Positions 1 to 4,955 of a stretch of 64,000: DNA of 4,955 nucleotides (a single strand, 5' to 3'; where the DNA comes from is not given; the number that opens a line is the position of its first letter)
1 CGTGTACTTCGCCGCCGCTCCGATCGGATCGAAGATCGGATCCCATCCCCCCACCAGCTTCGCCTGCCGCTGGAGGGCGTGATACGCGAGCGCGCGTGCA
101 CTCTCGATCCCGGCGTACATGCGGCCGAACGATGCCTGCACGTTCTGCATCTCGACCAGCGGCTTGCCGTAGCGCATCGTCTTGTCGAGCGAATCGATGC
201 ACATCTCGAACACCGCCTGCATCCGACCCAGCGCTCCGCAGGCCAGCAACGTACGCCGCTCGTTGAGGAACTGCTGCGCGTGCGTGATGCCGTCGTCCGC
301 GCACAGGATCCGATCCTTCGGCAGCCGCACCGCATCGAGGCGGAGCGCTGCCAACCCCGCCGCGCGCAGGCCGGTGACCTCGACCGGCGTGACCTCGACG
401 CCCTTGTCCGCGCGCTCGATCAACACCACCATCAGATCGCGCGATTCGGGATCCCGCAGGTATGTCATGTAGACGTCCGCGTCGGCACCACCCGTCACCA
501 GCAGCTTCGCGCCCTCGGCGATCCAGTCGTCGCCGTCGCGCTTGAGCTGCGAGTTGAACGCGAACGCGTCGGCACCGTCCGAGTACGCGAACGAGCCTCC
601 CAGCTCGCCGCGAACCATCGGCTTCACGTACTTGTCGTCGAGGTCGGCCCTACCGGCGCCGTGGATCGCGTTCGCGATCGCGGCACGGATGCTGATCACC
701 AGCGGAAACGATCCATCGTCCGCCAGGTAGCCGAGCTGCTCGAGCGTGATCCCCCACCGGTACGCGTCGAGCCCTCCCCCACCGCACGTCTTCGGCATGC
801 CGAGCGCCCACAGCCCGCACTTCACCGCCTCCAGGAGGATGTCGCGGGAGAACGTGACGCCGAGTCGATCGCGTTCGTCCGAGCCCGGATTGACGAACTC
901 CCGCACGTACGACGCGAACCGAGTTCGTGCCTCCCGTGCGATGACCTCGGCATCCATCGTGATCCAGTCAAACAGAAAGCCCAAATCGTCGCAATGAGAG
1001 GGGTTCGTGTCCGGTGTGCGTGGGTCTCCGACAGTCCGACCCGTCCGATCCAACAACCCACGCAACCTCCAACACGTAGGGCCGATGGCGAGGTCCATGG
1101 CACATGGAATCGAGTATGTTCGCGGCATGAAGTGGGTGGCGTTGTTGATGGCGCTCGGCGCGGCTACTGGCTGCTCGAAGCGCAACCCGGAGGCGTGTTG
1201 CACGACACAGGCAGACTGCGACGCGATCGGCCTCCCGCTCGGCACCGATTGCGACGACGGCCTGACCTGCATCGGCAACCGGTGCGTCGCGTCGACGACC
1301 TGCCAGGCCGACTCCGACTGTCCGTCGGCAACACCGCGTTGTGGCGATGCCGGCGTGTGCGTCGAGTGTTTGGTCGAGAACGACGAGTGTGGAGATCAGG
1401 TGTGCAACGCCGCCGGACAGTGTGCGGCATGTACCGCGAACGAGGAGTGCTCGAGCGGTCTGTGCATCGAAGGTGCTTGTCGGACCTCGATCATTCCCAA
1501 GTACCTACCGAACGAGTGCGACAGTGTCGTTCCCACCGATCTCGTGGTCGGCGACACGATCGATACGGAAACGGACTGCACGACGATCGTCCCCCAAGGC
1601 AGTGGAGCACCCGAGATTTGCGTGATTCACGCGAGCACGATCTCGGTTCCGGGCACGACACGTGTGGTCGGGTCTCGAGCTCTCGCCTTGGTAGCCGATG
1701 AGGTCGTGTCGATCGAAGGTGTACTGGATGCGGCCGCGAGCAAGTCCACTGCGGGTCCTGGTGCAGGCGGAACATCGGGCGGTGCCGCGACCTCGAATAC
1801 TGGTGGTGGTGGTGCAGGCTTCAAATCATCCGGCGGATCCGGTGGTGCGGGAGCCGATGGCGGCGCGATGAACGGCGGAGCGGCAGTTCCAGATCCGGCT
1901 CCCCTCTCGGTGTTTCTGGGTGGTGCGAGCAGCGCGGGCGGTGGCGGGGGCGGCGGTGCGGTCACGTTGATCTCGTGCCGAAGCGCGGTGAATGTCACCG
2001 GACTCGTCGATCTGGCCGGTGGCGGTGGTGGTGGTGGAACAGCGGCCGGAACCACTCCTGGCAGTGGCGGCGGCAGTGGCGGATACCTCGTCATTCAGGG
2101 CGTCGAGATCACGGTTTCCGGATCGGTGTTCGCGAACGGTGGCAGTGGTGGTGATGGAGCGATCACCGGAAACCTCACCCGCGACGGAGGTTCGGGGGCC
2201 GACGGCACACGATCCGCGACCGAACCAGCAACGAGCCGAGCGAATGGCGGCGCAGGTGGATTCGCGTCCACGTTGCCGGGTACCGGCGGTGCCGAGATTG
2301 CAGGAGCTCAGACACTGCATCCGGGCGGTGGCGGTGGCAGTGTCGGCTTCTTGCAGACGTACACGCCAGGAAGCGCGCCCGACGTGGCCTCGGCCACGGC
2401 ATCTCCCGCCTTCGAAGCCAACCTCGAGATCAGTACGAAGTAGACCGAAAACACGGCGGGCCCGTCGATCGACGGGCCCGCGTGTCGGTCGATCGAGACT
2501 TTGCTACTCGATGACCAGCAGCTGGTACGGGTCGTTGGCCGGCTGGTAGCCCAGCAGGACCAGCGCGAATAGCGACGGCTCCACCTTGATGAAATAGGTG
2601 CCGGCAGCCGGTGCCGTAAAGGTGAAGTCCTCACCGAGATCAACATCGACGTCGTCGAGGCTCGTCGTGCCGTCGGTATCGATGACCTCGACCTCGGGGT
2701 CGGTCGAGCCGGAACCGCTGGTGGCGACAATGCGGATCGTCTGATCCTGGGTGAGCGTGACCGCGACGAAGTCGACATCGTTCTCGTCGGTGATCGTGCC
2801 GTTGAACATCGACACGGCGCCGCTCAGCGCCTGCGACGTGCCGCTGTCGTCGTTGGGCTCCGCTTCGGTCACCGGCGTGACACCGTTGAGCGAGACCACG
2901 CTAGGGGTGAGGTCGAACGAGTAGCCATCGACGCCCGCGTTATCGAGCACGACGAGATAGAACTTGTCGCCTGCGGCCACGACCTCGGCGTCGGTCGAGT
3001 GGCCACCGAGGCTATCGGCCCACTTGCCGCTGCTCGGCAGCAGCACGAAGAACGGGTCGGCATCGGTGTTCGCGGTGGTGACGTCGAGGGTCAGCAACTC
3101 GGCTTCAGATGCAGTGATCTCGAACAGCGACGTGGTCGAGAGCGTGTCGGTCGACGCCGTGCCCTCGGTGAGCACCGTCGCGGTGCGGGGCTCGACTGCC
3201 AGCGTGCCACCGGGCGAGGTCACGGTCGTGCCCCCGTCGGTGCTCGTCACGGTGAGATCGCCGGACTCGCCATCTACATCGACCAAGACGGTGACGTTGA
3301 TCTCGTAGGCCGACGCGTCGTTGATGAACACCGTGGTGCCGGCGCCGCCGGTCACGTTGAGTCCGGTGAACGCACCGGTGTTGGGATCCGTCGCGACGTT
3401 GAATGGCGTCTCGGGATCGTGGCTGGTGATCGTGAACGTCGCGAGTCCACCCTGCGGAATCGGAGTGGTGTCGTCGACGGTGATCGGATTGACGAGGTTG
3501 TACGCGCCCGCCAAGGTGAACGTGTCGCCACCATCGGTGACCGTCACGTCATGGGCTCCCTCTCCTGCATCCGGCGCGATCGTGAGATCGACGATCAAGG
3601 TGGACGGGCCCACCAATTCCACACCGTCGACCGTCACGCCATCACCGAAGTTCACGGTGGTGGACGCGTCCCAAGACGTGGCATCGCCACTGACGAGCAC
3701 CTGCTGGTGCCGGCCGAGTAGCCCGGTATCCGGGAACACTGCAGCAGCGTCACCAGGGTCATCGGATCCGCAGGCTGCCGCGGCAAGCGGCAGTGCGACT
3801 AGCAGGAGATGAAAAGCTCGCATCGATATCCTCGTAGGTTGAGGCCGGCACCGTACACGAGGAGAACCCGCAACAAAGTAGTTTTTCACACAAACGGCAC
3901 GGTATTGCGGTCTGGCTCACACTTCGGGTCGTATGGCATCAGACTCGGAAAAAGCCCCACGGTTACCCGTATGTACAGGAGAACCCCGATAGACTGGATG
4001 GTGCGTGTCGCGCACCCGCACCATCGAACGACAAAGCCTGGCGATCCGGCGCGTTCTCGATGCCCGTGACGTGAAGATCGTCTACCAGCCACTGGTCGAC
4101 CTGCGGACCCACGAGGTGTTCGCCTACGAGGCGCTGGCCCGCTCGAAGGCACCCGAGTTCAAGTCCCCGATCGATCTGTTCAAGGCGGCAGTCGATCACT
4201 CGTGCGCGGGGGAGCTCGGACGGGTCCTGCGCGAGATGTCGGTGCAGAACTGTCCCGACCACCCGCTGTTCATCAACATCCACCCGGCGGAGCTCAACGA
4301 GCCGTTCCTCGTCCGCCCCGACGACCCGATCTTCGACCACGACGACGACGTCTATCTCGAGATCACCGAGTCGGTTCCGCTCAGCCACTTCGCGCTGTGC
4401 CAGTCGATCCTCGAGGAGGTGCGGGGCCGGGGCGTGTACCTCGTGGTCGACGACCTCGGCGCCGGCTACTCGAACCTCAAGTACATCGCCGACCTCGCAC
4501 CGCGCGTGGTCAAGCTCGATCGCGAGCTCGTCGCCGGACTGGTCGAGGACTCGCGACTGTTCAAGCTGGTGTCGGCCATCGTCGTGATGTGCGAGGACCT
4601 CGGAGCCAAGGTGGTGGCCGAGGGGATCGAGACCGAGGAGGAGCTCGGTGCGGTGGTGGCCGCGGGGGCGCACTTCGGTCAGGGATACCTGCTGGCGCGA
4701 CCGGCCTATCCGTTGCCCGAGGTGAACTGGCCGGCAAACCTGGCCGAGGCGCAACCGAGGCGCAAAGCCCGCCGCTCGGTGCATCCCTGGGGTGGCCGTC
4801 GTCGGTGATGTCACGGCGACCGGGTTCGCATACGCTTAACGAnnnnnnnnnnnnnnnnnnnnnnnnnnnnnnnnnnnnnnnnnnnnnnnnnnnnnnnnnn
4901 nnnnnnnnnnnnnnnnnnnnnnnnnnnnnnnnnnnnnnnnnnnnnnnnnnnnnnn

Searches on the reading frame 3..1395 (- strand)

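Call 108: search_protein_families(library=pfam, proteins=[window:3-1395:-], max_evalue=0.001)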
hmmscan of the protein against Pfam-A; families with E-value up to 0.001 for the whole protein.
window:3-1395:- (464 aa): 3 families
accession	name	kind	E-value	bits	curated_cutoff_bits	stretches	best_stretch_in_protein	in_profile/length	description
PF00441.29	Acyl-CoA_dh_1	-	5.5e-14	53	22.4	1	367-444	1-78/150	Acyl-CoA dehydrogenase, C-terminal domain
PF02771.21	Acyl-CoA_dh_N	-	3.7e-12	47.1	22.9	1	154-264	5-113/113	Acyl-CoA dehydrogenase, N-terminal domain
PF02770.24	Acyl-CoA_dh_M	-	3e-11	43.8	33.3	1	274-356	10-97/97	Acyl-CoA dehydrogenase, middle domain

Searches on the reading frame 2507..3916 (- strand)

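Call 108: search_protein_families(library=pfam, proteins=[window:2507-3916:-], max_evalue=0.001)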
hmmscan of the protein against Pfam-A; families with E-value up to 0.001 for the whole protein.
window:2507-3916:- (470 aa): 1 family
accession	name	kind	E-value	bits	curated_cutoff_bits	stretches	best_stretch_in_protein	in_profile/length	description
PF04151.21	PPC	-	1.1e-07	33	25.9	1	380-446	1-69/70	Bacterial pre-peptidase C-terminal domain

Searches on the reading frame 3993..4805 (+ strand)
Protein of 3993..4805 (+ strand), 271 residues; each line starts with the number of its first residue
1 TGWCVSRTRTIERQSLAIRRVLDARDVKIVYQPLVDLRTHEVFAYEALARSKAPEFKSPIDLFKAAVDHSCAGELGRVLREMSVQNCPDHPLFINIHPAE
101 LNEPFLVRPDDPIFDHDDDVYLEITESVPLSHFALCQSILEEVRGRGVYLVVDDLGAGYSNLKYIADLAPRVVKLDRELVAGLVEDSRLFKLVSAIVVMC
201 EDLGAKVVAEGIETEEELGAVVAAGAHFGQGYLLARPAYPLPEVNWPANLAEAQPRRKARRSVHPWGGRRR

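Call 108: search_protein_families(library=pfam, proteins=[window:3993-4805:+], max_evalue=0.001)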
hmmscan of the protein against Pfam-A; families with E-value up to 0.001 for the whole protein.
window:3993-4805:+ (271 aa): 1 family
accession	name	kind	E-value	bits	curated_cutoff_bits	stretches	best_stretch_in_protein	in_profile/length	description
PF00563.25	EAL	-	3.5e-45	154.7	31.3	1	17-237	3-236/236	EAL domain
